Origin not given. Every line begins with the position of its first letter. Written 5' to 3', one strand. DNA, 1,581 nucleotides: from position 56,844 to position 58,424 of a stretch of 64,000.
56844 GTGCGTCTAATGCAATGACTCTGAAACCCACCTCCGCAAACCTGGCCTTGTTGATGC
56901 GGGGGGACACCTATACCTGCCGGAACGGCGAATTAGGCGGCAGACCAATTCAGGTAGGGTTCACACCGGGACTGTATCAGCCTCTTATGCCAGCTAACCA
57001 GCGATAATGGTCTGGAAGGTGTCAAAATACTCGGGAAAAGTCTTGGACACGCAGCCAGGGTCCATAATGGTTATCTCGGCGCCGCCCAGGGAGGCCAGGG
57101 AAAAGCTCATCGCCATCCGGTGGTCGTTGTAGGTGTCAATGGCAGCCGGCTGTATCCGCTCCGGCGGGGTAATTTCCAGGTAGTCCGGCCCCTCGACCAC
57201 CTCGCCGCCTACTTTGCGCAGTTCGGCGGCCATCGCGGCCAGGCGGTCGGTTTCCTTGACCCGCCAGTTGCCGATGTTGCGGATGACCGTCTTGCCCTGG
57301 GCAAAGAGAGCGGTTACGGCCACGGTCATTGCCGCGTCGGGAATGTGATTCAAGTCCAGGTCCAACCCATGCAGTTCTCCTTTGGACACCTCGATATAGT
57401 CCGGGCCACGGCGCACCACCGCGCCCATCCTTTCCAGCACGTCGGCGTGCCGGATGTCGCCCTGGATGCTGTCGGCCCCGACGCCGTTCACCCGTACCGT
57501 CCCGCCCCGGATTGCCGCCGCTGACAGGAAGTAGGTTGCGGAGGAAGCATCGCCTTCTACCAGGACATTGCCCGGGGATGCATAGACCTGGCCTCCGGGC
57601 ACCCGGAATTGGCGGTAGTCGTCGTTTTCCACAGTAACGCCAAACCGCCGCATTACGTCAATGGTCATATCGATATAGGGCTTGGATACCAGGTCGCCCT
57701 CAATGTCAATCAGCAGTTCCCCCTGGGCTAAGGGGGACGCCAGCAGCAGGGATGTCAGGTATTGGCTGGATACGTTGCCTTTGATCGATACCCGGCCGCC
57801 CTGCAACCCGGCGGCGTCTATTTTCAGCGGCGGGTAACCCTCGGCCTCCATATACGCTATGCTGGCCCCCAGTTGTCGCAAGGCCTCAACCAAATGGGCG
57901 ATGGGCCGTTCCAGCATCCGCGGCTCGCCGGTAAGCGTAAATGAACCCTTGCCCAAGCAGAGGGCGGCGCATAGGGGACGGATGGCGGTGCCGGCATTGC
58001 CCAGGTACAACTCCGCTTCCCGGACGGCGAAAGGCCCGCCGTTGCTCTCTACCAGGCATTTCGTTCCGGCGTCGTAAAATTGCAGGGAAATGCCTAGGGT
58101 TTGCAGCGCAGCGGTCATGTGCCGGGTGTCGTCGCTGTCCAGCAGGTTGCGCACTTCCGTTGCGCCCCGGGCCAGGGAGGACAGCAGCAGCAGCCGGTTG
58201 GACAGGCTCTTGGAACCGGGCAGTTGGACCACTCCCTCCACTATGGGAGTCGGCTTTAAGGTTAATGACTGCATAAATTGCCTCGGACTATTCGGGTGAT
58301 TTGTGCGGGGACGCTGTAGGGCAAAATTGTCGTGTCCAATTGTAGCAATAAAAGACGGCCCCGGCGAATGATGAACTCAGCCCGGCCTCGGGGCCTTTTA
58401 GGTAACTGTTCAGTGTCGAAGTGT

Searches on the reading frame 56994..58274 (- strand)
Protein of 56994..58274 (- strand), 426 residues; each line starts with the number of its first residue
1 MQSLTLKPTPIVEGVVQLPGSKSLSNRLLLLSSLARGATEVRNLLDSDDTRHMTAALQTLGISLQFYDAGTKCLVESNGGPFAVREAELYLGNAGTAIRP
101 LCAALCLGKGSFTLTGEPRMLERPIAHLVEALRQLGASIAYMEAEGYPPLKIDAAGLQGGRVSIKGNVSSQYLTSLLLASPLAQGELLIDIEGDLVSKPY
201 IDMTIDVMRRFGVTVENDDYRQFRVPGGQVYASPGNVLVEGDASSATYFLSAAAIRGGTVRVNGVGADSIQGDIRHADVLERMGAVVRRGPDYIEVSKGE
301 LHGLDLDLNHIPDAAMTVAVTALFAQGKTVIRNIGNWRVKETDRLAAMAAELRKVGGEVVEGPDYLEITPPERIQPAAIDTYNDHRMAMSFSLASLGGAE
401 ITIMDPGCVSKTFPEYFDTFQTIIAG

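Call 3: search_protein_families(library=pfam, proteins=[window:56994-58274:-], max_evalue=0.01)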
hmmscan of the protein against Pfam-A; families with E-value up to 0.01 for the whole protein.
window:56994-58274:- (426 aa): 1 family
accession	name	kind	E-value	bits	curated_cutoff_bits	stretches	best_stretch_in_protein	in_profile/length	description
PF00275.25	EPSP_synthase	-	7.6e-138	460.1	22.8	1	12-419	7-416/417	EPSP synthase (3-phosphoshikimate 1-carboxyvinyltransferase)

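Call 4: search_protein_families(library=ncbifam, proteins=[window:56994-58274:-], max_evalue=0.01)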
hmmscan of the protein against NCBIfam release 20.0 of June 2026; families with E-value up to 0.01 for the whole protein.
window:56994-58274:- (426 aa): 6 families
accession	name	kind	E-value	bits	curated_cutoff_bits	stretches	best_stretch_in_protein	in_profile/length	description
NF008816.0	PRK11860.1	equivalog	8.3e-174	579.3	943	1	4-423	7-435/662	bifunctional 3-phosphoshikimate 1-carboxyvinyltransferase/cytidylate kinase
TIGR01356.1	aroA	equivalog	2.2e-135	451.7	287.25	1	14-425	1-414/415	3-phosphoshikimate 1-carboxyvinyltransferase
NF011381.1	PRK14806.1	equivalog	2e-52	178.4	902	1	3-418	303-721/733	bifunctional prephenate dehydrogenase/3-phosphoshikimate 1-carboxyvinyltransferase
NF006873.0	PRK09369.1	subfamily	1.4e-21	76.7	297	2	3-270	3-261/419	UDP-N-acetylglucosamine 1-carboxyvinyltransferase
TIGR01072.1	murA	equivalog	3.5e-18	65.6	392.7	2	2-270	2-260/416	UDP-N-acetylglucosamine 1-carboxyvinyltransferase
NF009470.0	PRK12830.1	equivalog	4e-09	35.7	552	1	2-363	2-356/417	UDP-N-acetylglucosamine 1-carboxyvinyltransferase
